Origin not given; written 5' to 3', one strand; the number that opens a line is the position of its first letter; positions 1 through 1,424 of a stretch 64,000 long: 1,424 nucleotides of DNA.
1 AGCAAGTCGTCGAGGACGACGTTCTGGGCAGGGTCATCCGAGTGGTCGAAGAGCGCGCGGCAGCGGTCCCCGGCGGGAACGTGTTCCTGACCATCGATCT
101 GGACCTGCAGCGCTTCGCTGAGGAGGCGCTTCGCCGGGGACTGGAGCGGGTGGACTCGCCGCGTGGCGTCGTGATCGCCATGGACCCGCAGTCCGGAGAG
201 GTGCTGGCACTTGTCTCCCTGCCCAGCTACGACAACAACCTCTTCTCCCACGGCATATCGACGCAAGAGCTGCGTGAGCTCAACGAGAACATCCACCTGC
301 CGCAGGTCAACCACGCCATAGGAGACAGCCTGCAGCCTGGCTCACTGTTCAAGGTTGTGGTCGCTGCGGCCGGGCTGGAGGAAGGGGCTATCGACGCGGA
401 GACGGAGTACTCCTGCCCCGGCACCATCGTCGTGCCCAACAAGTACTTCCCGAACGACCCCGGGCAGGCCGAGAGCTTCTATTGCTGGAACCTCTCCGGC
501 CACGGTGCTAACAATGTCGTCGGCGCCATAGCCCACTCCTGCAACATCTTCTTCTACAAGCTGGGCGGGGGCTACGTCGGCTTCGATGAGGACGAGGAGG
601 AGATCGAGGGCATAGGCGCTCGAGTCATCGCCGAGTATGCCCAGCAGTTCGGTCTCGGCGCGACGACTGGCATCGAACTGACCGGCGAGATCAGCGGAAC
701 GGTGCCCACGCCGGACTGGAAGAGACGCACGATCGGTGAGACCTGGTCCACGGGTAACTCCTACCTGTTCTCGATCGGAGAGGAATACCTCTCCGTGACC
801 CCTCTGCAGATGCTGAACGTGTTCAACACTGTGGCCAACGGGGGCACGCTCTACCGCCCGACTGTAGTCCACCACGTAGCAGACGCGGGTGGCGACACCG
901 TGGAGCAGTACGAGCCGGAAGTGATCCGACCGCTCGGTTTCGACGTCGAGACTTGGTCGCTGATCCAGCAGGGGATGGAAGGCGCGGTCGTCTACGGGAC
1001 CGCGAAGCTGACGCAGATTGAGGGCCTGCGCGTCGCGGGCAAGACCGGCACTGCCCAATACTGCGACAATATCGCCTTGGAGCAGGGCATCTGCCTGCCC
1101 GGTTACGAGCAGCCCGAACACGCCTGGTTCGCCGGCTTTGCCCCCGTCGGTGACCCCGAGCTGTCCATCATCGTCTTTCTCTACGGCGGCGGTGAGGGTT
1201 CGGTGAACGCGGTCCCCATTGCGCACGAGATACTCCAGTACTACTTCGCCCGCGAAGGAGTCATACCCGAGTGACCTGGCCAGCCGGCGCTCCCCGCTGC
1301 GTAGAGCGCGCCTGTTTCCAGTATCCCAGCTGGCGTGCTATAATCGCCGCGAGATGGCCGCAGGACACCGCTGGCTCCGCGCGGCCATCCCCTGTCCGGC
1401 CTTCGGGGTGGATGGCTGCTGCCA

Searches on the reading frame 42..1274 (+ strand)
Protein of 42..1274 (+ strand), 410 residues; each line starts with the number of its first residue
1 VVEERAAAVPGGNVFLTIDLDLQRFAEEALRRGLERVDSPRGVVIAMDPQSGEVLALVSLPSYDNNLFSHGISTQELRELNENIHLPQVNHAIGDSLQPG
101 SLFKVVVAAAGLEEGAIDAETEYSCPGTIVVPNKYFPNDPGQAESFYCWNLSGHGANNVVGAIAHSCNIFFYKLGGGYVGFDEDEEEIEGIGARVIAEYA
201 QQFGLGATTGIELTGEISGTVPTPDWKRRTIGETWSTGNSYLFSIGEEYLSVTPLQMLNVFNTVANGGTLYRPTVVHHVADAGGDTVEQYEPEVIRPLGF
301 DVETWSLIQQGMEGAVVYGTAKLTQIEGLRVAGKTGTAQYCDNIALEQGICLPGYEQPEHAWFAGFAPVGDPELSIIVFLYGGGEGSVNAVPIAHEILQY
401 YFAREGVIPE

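Call 41: search_protein_families(library=pfam, proteins=[window:42-1274:+], max_evalue=0.001)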
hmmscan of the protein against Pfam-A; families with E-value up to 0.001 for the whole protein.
window:42-1274:+ (410 aa): 1 family
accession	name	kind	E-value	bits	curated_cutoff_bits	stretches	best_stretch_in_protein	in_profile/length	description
PF00905.27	Transpeptidase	-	1e-58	199.4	22.1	1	42-399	1-299/299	Penicillin binding protein transpeptidase domain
